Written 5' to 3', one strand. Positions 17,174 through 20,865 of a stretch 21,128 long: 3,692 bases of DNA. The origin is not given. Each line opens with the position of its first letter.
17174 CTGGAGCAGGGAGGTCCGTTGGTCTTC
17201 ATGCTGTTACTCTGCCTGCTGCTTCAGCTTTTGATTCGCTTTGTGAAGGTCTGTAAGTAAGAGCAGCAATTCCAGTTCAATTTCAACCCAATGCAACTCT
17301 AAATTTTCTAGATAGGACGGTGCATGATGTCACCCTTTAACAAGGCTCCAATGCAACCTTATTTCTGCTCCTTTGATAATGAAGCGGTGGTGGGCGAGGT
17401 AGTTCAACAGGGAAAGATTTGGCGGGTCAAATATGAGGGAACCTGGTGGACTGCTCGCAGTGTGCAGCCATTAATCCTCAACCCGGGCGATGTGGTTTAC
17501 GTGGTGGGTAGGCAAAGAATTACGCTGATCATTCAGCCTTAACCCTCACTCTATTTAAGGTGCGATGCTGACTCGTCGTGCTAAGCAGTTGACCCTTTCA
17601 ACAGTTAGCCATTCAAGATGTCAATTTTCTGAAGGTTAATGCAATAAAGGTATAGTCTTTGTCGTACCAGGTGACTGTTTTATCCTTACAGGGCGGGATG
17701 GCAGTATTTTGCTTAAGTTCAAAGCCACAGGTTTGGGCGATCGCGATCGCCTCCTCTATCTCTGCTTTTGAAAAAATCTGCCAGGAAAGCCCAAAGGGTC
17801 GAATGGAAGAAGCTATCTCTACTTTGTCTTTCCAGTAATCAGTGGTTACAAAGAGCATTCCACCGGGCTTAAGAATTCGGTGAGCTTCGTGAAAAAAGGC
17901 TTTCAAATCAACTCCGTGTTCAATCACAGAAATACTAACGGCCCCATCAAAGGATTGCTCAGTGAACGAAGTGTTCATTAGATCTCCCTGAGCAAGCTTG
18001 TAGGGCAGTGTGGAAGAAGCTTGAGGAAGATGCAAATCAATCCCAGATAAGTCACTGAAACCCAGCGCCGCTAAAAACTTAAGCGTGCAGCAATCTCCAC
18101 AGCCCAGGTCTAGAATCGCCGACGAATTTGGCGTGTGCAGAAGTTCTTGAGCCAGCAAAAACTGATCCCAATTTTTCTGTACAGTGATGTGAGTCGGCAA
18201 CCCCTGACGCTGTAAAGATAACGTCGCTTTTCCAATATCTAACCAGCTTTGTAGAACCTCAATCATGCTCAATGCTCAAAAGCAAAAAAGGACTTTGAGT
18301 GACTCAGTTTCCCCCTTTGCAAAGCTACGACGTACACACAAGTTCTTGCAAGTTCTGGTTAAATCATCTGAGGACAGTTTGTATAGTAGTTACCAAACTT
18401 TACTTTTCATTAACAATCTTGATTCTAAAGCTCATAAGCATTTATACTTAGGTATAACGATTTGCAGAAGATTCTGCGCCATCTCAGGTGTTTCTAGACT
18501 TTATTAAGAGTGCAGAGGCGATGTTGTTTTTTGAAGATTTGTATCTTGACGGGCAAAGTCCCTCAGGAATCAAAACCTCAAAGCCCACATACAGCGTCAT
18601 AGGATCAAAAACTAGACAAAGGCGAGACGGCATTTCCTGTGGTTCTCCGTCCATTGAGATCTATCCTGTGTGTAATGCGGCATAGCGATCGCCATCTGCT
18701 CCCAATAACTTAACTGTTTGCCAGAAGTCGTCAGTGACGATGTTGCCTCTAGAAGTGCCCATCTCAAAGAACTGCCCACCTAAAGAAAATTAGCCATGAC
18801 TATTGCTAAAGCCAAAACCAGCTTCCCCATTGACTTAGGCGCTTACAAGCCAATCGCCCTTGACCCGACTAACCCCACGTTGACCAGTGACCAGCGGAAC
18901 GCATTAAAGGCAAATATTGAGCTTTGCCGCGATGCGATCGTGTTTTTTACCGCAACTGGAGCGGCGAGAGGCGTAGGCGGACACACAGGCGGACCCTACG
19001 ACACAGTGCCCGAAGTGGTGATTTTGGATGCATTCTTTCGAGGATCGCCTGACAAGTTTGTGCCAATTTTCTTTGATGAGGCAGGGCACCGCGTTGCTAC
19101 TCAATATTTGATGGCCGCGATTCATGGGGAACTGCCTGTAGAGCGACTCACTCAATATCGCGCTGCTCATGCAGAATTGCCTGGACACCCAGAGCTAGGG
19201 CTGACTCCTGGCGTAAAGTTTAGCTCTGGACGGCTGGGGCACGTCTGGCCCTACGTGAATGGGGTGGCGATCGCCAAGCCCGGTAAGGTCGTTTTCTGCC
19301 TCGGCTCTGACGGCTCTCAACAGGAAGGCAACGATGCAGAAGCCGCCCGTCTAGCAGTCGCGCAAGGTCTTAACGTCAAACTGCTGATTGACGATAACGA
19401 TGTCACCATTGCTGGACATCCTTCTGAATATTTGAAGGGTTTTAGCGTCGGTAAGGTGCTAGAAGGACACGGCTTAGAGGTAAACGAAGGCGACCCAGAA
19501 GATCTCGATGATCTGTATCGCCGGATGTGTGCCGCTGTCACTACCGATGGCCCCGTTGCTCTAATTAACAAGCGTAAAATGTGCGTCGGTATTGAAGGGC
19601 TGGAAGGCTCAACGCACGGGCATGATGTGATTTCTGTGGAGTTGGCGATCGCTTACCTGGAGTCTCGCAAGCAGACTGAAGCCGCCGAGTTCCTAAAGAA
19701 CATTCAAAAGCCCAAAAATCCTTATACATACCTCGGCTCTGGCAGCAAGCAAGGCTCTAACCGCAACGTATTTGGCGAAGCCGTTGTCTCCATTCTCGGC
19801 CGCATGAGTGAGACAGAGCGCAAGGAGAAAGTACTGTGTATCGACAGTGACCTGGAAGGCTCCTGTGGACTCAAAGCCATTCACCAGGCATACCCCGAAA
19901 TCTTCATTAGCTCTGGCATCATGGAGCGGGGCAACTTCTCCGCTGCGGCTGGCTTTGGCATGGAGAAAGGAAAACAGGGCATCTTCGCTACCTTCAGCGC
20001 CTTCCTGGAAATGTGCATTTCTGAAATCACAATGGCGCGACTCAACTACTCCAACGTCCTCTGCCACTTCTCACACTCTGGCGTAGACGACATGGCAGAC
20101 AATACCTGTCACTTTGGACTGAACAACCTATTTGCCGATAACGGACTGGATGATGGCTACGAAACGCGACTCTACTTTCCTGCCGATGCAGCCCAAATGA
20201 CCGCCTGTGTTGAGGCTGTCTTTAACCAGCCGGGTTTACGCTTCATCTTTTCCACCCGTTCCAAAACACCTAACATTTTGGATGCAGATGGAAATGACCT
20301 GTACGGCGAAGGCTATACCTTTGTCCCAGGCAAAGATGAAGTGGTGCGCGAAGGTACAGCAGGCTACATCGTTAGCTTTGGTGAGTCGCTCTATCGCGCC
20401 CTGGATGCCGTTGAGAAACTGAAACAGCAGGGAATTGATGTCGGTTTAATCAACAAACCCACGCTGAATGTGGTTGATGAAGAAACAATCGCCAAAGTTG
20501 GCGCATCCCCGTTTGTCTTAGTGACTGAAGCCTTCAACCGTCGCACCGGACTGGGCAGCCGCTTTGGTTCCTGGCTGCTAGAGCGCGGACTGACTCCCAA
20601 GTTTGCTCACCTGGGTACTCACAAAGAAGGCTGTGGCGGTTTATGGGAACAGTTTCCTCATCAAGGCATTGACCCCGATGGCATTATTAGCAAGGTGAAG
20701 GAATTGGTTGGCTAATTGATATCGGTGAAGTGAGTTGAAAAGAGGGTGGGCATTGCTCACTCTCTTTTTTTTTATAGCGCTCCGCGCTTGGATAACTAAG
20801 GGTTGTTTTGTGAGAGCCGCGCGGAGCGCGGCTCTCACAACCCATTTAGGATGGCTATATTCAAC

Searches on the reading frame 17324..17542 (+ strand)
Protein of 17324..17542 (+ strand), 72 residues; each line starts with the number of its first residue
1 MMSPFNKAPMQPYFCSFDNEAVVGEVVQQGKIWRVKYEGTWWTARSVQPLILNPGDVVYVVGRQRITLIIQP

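Call 13: search_protein_families(library=pfam, proteins=[window:17324-17542:+], max_evalue=0.001)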
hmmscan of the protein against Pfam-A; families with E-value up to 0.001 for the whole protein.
window:17324-17542:+ (72 aa): 1 family
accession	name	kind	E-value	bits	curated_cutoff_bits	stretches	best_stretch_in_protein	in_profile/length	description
PF01957.25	NfeD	-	4.6e-08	33.6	29.1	1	31-72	17-57/57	NfeD-like C-terminal, partner-binding domain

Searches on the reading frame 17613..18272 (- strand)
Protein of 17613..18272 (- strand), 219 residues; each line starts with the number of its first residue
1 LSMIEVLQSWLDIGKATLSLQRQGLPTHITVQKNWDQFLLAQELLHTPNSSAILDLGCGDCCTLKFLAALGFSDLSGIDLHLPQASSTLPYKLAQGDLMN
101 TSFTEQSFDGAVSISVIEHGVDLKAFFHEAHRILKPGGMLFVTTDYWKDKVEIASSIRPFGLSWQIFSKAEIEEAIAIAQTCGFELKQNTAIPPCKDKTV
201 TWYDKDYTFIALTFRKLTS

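Call 13: search_protein_families(library=pfam, proteins=[window:17613-18272:-], max_evalue=0.001)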
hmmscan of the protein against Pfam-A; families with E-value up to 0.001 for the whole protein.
window:17613-18272:- (219 aa): 7 families
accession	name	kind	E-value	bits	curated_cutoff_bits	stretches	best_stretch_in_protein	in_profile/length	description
PF08241.18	Methyltransf_11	-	3e-15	57.1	21.2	1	54-142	1-95/95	Methyltransferase domain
PF13649.12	Methyltransf_25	-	4.5e-12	46.9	27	1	53-138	1-97/97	Methyltransferase domain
PF13489.12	Methyltransf_23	-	1.7e-11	44.6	27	1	45-147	17-125/164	Methyltransferase domain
PF08242.18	Methyltransf_12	-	2.2e-09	38.4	30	1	54-140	1-98/98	Methyltransferase domain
PF05148.21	Methyltransf_8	-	1.1e-07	32.4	27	1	40-143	63-157/219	Hypothetical methyltransferase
PF13847.12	Methyltransf_31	-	4.1e-07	30.2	27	1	93-144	58-111/145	Methyltransferase domain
PF02353.26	CMAS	-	0.00041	20.2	27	0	104-199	124-225/273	Mycolic acid cyclopropane synthetase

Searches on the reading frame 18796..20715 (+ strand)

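Call 13: search_protein_families(library=pfam, proteins=[window:18796-20715:+], max_evalue=0.001)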
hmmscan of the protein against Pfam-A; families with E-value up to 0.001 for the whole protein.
window:18796-20715:+ (639 aa): 3 families
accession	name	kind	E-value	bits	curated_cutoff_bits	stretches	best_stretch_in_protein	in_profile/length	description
PF00456.26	Transketolase_N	-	5e-14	52.5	22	1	95-247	61-229/334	Transketolase, thiamine diphosphate binding domain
PF02780.25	Transketolase_C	-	3e-12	47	25.9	1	512-600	1-93/124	Transketolase, C-terminal domain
PF02779.29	Transket_pyr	-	7.5e-09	35.9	27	1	338-491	15-172/174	Transketolase, pyrimidine binding domain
